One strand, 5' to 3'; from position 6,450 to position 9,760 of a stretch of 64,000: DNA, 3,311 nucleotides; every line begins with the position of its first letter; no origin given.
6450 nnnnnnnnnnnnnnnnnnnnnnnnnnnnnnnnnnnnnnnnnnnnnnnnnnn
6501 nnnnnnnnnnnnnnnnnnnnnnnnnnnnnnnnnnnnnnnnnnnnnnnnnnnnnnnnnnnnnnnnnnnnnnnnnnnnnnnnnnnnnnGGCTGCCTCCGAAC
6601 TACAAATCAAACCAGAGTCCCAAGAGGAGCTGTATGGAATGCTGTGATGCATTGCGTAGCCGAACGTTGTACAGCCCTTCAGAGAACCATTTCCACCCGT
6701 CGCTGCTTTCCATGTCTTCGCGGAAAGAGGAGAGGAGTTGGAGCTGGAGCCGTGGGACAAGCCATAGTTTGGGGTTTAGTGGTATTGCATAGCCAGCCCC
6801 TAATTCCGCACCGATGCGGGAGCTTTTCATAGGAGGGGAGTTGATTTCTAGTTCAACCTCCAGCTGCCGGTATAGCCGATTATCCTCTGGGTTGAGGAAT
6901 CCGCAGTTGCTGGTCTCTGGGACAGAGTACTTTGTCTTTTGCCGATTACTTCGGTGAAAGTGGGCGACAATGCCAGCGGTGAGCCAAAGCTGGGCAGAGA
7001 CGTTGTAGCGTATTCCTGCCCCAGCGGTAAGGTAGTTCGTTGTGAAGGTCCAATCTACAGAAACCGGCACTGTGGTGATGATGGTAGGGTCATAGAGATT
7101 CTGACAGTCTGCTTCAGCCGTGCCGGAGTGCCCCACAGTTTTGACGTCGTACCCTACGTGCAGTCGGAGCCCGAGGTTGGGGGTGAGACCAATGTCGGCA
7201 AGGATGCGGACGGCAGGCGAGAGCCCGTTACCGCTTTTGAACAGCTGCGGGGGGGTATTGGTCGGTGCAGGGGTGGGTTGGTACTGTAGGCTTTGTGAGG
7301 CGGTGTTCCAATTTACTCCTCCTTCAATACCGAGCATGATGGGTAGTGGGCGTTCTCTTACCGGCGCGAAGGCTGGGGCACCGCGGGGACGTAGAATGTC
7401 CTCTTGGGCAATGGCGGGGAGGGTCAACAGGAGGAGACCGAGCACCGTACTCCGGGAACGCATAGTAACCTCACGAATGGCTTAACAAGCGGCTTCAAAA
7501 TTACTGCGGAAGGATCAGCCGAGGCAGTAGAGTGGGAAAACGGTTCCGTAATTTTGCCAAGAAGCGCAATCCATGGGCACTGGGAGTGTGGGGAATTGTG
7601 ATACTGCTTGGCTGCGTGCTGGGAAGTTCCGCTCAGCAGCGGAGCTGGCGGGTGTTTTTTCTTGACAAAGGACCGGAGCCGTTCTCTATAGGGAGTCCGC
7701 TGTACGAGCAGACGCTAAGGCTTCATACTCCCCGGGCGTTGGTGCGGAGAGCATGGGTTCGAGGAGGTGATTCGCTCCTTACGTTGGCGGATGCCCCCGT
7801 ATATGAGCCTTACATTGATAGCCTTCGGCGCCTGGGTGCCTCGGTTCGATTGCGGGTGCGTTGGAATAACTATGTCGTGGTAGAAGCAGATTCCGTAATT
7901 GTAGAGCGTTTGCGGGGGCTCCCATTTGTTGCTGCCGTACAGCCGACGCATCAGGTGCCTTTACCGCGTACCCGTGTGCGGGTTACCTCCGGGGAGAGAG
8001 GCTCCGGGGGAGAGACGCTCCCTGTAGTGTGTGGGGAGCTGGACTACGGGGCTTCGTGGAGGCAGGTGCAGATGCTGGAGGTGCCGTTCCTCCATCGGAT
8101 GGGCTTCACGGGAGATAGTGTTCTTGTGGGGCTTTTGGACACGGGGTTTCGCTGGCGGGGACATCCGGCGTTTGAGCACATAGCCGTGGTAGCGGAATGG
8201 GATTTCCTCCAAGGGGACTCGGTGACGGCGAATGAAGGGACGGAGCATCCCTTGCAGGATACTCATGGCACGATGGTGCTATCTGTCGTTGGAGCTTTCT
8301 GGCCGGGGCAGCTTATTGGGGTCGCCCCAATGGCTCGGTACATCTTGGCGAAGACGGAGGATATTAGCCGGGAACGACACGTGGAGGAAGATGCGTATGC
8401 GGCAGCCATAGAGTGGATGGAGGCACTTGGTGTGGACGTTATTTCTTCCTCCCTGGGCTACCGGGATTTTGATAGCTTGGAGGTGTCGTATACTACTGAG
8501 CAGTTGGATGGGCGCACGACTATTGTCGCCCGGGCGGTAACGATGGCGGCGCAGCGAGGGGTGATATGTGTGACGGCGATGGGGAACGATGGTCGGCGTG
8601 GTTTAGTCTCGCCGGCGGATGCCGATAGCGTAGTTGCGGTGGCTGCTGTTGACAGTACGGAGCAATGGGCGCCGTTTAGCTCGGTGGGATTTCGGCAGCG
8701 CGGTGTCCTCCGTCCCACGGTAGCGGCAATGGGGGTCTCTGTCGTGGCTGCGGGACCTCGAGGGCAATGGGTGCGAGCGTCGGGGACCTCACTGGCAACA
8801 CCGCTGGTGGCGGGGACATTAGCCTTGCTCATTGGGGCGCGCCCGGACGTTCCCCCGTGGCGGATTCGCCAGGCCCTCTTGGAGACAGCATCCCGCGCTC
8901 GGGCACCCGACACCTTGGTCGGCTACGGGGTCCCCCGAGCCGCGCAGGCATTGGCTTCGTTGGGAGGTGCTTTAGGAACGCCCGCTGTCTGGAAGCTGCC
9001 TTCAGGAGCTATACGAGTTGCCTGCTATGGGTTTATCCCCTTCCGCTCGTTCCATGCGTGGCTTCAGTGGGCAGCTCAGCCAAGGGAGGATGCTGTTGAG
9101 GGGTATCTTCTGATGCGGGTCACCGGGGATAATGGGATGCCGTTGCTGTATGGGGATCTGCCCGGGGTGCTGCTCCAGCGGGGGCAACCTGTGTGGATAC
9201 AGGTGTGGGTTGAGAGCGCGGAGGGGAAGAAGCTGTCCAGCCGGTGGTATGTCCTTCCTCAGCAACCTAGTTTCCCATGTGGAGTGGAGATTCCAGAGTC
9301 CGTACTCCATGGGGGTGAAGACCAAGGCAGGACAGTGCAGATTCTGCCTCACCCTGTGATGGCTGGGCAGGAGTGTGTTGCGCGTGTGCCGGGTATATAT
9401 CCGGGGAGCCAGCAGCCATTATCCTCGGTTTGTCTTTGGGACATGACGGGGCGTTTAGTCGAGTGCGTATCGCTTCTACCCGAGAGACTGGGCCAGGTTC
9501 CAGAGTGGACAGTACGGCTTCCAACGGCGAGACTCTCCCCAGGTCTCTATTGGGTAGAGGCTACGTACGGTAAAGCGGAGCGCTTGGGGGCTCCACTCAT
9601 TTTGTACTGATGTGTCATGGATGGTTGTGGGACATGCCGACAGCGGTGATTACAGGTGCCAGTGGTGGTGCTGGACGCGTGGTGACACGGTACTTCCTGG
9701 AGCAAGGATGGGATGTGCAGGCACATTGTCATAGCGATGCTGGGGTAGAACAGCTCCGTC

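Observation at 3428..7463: Co-directional minus-strand cluster: small OM beta-barrel, then PD40/CarboxypepD_reg/OmpA protein, then Cyc2-like cytochrome-porin, then small secreted ORF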

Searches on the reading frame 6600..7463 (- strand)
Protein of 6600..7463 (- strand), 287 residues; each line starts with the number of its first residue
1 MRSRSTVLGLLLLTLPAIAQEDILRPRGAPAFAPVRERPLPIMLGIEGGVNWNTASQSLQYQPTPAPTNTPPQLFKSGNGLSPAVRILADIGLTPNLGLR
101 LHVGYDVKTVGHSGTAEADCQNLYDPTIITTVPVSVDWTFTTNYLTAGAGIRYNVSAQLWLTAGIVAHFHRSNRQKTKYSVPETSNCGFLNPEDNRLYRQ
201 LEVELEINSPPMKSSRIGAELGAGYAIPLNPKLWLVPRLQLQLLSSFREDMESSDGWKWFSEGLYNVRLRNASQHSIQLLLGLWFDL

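Call 3: search_protein_families(library=pfam, proteins=[window:6600-7463:-], max_evalue=0.01)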
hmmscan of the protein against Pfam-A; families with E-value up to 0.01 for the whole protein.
window:6600-7463:- (287 aa): 2 families
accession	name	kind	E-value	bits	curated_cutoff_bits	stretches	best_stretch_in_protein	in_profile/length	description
PF13505.12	OMP_b-brl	-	0.00085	20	28.7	0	43-165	57-150/175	Outer membrane protein beta-barrel domain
PF03797.25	Autotransporter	-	0.0013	19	26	0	213-285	114-179/255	Autotransporter beta-domain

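Call 4: search_protein_families(library=ncbifam, proteins=[window:6600-7463:-], max_evalue=0.01)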
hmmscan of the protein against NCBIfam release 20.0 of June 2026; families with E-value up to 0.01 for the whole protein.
window:6600-7463:- (287 aa): 1 family
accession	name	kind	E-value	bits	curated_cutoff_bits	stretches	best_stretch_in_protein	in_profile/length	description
TIGR01414.1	autotrans_barl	domain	0.0077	15.3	16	0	212-283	279-341/432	autotransporter outer membrane beta-barrel domain-containing protein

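Call 21: find_homologous_proteins(query=window:6600-7463:-, max_evalue=0.001)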
Query window:6600-7463:- (287 aa): 10 proteins with E <= 0.001 among 1763 candidates.
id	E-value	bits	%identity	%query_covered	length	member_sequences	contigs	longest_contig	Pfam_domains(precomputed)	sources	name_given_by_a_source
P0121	1.0e-191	654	100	100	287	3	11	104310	-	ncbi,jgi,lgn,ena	-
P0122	2.0e-148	512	79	94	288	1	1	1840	-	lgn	-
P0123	1.5e-123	430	67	100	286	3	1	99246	-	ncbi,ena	-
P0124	1.8e-112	394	63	94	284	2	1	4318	-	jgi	jgi:hypothetical protein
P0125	4.5e-110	386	60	97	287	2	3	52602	PF13568.13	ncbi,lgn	-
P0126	1.1e-105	371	59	100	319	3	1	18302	-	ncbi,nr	ncbi:MAG: hypothetical protein RMK93_03945 [Bacteroidota bacterium]|nr:hypothetical protein [Bactero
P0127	8.8e-105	368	61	97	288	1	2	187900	-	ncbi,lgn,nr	ncbi:MAG: hypothetical protein NZ960_08325 [Candidatus Kapabacteria bacterium]|nr:hypothetical prote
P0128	5.5e-103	362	57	100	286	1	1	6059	PF13568.13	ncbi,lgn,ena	-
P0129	5.8e-98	346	57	97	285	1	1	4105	PF13568.13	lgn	-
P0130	3.7e-97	343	59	94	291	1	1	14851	-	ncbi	ncbi:MAG: autotransporter outer membrane beta-barrel domain-containing protein [Chlorobiota bacteriu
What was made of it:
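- Tried and rejected: The word-indexed search found only 10 relatives, all from the lineage (call 21).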

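Call 22: find_encoding_contigs(protein=P0127, flank=10000, max_places=1)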
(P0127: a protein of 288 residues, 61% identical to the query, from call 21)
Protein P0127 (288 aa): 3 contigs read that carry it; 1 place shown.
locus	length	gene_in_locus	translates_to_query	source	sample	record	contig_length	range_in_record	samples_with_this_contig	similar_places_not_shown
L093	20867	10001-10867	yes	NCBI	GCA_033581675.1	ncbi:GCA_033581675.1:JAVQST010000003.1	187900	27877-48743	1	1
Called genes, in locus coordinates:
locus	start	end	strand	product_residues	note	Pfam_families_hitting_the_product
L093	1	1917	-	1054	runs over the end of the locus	PF09430:EMC7_beta-sandw (faint), PF13620:CarboxypepD_reg, PF13715:CarbopepD_reg_2, PF08308:PEGA (weak), PF07715:Plug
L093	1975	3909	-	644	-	PF13088:BNR_2 (weak)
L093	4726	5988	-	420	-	PF07969:Amidohydro_3 (weak), PF01979:Amidohydro_1, PF07969:Amidohydro_3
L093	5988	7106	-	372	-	PF00483:NTP_transferase, PF12804:NTP_transf_3 (weak), PF22640:ManC_GMP_beta-helix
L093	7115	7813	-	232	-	PF00106:adh_short, PF01370:Epimerase, PF08659:KR, PF13561:adh_short_C2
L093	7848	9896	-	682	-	PF00082:Peptidase_S8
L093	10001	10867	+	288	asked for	-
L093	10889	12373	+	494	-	PF13620:CarboxypepD_reg (faint), PF07676:PD40, PF00691:OmpA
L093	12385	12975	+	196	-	-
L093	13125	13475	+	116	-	-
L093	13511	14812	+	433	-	PF01979:Amidohydro_1, PF07969:Amidohydro_3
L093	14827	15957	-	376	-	PF00583:Acetyltransf_1 (faint)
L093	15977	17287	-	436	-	PF20094:GWxTD_dom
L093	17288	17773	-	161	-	PF03652:RuvX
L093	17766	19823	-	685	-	PF02518:HATPase_c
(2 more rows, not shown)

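Call 23: find_encoding_contigs(protein=P0125, flank=10000, max_places=1)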
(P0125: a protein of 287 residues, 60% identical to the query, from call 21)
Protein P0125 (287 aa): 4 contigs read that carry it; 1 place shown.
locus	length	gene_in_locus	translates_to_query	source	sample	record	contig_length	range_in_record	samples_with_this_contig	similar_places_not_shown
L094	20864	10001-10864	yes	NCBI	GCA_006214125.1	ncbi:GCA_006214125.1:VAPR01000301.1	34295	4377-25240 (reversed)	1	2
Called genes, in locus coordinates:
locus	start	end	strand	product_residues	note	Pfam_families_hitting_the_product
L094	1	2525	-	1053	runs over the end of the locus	PF09430:EMC7_beta-sandw (weak), PF13620:CarboxypepD_reg, PF13715:CarbopepD_reg_2, PF08308:PEGA (weak), PF07715:Plug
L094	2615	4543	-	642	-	PF13088:BNR_2 (weak)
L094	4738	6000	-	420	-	PF07969:Amidohydro_3 (weak), PF01979:Amidohydro_1, PF07969:Amidohydro_3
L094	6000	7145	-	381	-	PF00483:NTP_transferase, PF22640:ManC_GMP_beta-helix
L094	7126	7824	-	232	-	PF00106:adh_short, PF01370:Epimerase, PF08659:KR (weak), PF13561:adh_short_C2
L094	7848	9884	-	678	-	PF00082:Peptidase_S8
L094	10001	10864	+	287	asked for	PF13568:OMP_b-brl_2 (weak)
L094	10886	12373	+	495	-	PF13620:CarboxypepD_reg (faint), PF26549:Tricorn_N (faint), PF07676:PD40, PF00691:OmpA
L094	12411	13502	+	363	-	-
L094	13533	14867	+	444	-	PF01979:Amidohydro_1, PF07969:Amidohydro_3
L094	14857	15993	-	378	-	PF00583:Acetyltransf_1 (faint)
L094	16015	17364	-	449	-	PF20094:GWxTD_dom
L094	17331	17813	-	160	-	PF03652:RuvX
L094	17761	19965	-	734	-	PF02518:HATPase_c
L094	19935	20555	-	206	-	PF02542:YgbB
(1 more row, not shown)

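Call 24: find_encoding_contigs(protein=P0126, flank=10000, max_places=1)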
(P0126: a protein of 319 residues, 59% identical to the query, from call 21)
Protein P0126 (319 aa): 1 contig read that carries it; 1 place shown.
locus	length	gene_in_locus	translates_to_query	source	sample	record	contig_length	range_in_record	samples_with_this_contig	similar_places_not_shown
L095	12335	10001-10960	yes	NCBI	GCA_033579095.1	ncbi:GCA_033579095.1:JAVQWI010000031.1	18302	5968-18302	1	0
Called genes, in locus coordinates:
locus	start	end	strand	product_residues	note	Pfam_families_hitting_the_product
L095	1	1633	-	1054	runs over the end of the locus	PF09430:EMC7_beta-sandw (weak), PF13620:CarboxypepD_reg, PF13715:CarbopepD_reg_2, PF08308:PEGA (weak), PF07715:Plug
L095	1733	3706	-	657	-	-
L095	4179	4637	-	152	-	PF04542:Sigma70_r2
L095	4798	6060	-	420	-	PF01979:Amidohydro_1, PF07969:Amidohydro_3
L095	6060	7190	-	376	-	PF00483:NTP_transferase, PF12804:NTP_transf_3 (weak), PF22640:ManC_GMP_beta-helix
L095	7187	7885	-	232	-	PF00106:adh_short, PF01370:Epimerase, PF08659:KR, PF13561:adh_short_C2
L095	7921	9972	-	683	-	PF00082:Peptidase_S8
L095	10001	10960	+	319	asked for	-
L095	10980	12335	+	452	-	PF26549:Tricorn_N (faint), PF07676:PD40, PF13620:CarboxypepD_reg (faint), PF00691:OmpA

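Call 49: predict_structure(alignment_id=A3)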
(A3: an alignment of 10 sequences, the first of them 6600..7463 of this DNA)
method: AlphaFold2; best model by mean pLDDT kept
length: 287 residues; sequences in the alignment: 10
mean_pLDDT: 76.7   pTM: 0.65
mean pLDDT of the five models: 76.7, 76.4, 75.5, 74.5, 71.6
residues with pLDDT >= 90: 71; 70-90: 132; 50-70: 58; < 50: 26
segments of 3 or more residues with pLDDT < 50: 18-37
pLDDT, mean of each block of 10 residues (from residue 1): 57 52 42 46 92 78 55 64 93 89 91 78 85 83 90 88 90 83 82 83 71 70 91 91 70 70 72 81 92
secondary structure, 60 per line:
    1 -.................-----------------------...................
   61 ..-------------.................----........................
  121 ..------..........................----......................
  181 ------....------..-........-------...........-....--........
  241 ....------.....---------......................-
elements in order: H2-18 E42-62 E76-92 E97-122 E129-154 E159-180 E187-190 E200-207 E215-225 E227-230 E233-244 E251-255 E265-286

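Call 52: fold_search(model_id=the predicted structure, library=pdb)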
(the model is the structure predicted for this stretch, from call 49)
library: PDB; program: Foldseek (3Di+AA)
matches with E <= 10: 836; with E <= 0.001: 87
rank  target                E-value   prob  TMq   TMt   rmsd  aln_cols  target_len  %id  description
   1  9fzd_A                3.3e-08  1.00  0.35  0.51   9.1       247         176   10  Structure of OmpA-long in complex with nanobody Nb39 (released 2024-07-17)
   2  9a2m_MODEL_1_A        1.8e-07  1.00  0.38  0.32  10.2       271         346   11  Model of E. coli OmpA by in-cell photo-crosslinking MS and deep learning (released 2023-02-24)
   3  9fzc_A                2.1e-07  1.00  0.34  0.51   9.8       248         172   10  Structure of OmpA-short in complex with nanobody Nb01 (released 2024-07-17)
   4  9nh2_A                3.8e-07  1.00  0.38  0.46   9.8       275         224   11  In situ cryo-EM structure of porin III of the Legionella Dot/Icm T4SS machine (released 2025-09-17)
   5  3dwo                  6.3e-07  1.00  0.28  0.21  19.4       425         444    9  Crystal structure of a Pseudomonas aeruginosa FadL homologue (released 2008-12-16)
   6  1k24                  7.3e-07  1.00  0.31  0.34  16.7       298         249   10  Crystal Structure of the OpcA Outer Membrane Adhesin/Invasin from Neisseria meningitidis (released 2002-03-27)
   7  3qrc_A                9.4e-07  1.00  0.28  0.46  10.1       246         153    8  The crystal structure of Ail, the attachment invasion locus protein of Yersinia pestis, in complex with the heparin an (released 2011-11-23)
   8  9a34_MODEL_1_A        1.1e-06  1.00  0.34  0.32  15.1       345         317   11  Model of E. coli OmpT by in-cell photo-crosslinking MS and deep learning (released 2023-02-24)
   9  1i78_A                1.5e-06  1.00  0.41  0.40   8.8       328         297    9  CRYSTAL STRUCTURE OF OUTER MEMBRANE PROTEASE OMPT FROM ESCHERICHIA COLI (released 2001-10-03)
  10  4dcb_A                1.7e-06  1.00  0.35  0.36  12.2       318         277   10  Y. pestis Plasminogen Activator Pla in Complex with Human Plasminogen Activation Loop Peptide ALP11 (released 2012-06-06)
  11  3qra                  2.0e-06  1.00  0.30  0.47   9.8       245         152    9  The crystal structure of Ail, the attachment invasion locus protein of Yersinia pestis (released 2011-11-23)
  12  3qrc_B                2.1e-06  1.00  0.28  0.46  10.1       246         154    8  The crystal structure of Ail, the attachment invasion locus protein of Yersinia pestis, in complex with the heparin an (released 2011-11-23)
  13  1qj9                  2.5e-06  1.00  0.24  0.39   9.6       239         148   10  CRYSTAL STRUCTURE OF THE OUTER MEMBRANE PROTEIN OMPX FROM ESCHERICHIA COLI (released 1999-10-06)
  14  2x4m_C                3.6e-06  1.00  0.35  0.34  13.2       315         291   11  Yersinia Pestis Plasminogen Activator Pla (released 2010-07-28)
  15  3pgu                  3.6e-06  1.00  0.24  0.19  20.0       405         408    6  Phe3Glu mutant of EcFadL (released 2011-05-25)
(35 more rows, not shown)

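Call 58: search_protein_families(library=pfam, alignment_id=A3, max_evalue=1)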
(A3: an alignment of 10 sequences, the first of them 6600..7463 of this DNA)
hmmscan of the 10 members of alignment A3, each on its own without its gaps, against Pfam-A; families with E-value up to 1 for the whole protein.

A. member 1, window:6600-7463:- (287 aa): 2 families
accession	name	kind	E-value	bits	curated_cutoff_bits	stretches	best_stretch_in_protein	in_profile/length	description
PF13505.12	OMP_b-brl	-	0.00085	20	28.7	1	43-165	57-150/175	Outer membrane protein beta-barrel domain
PF03797.25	Autotransporter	-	0.0013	19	26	1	213-285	114-179/255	Autotransporter beta-domain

B. families by the number of members that match (of 10 scanned): 6 families
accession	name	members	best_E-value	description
PF13505.12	OMP_b-brl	10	1.2e-05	Outer membrane protein beta-barrel domain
PF13568.12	OMP_b-brl_2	7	5.1e-08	Outer membrane protein beta-barrel domain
PF03797.25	Autotransporter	7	0.0013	Autotransporter beta-domain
PF10082.15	BBP2_2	1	0.093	Putative beta-barrel porin 2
PF13557.12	Phenol_MetA_deg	1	0.12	Putative MetA-pathway of phenol degradation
PF25488.1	RNaseT2L_C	1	0.22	RNase T2-like C-terminal domain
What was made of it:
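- On PorP/SprF barrel family: They hit OMP_b-brl (10 of 10) and OMP_b-brl_2 (7 of 10) (call 58).
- None of 10 barrel family members hits PorP_SprF (call 58).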

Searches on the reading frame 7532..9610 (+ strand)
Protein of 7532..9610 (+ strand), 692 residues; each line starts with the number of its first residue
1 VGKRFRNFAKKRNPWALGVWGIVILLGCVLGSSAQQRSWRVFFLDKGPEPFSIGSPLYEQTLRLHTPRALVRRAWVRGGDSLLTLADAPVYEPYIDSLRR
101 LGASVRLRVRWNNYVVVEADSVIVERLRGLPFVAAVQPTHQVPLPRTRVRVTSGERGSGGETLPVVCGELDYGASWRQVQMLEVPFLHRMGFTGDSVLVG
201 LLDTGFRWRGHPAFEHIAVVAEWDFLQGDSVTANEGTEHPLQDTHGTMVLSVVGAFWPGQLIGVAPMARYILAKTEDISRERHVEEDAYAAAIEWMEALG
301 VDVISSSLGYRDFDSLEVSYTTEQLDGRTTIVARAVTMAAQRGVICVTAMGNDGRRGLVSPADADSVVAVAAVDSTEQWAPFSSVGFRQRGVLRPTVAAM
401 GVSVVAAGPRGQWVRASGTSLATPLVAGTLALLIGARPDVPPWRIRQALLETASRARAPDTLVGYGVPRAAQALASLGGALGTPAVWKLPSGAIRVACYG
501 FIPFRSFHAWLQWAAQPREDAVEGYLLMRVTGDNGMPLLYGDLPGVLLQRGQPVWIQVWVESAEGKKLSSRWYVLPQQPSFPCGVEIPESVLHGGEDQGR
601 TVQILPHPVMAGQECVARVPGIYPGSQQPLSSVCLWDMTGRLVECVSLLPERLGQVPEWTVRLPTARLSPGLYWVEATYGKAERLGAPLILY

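Call 3: search_protein_families(library=pfam, proteins=[window:7532-9610:+], max_evalue=0.01)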
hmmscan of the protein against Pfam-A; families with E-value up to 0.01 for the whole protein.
window:7532-9610:+ (692 aa): 1 family
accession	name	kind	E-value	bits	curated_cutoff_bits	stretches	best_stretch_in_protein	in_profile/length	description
PF00082.27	Peptidase_S8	-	6.6e-35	121.3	21.8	1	194-466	1-288/288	Subtilase family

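Call 4: search_protein_families(library=ncbifam, proteins=[window:7532-9610:+], max_evalue=0.01)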
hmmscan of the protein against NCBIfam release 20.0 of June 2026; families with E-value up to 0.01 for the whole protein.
window:7532-9610:+ (692 aa): 7 families
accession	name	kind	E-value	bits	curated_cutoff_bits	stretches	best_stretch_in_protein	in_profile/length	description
TIGR03921.1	T7SS_mycosin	equivalog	1.5e-33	116.4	278.75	1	187-476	6-287/353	type VII secretion-associated serine protease mycosin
TIGR03895.1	protease_PatA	subfamily_domain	6.2e-16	58.3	421.05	1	329-455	75-202/606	PatA/PatG family cyanobactin maturation protease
NF051851.1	AtpSerPepEprS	equivalog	3.2e-14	52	1700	1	189-483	61-372/988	autotransporter serine peptidase EprS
NF033595.1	denti_PrtP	equivalog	9.8e-13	47.6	300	1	336-456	359-481/606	dentilisin complex serine proteinase subunit PrtP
NF049966.1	QH_SP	equivalog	1.5e-09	37.6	165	1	199-454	2-212/219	subtilisin-like serine protease QhpE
NF040809.1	germ_prot_CspBA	exception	9.5e-06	23.5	1250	1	360-434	398-473/1099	bifunctional germination protease/germinant receptor pseudoprotease CspBA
NF040553.1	SGO_0316_fam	subfamily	1.7e-05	22.7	1400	1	374-433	648-707/1486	SGO_0316/SGO_0317 family LPXTG-anchored serine peptidase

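Call 54: search_protein_families(library=pfam, proteins=[window:7532-9610:+], max_evalue=0.1)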
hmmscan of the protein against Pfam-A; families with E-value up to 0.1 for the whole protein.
window:7532-9610:+ (692 aa): 1 family
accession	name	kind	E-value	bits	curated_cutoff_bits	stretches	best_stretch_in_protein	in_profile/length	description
PF00082.27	Peptidase_S8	-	6.6e-35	121.3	21.8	1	194-466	1-288/288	Subtilase family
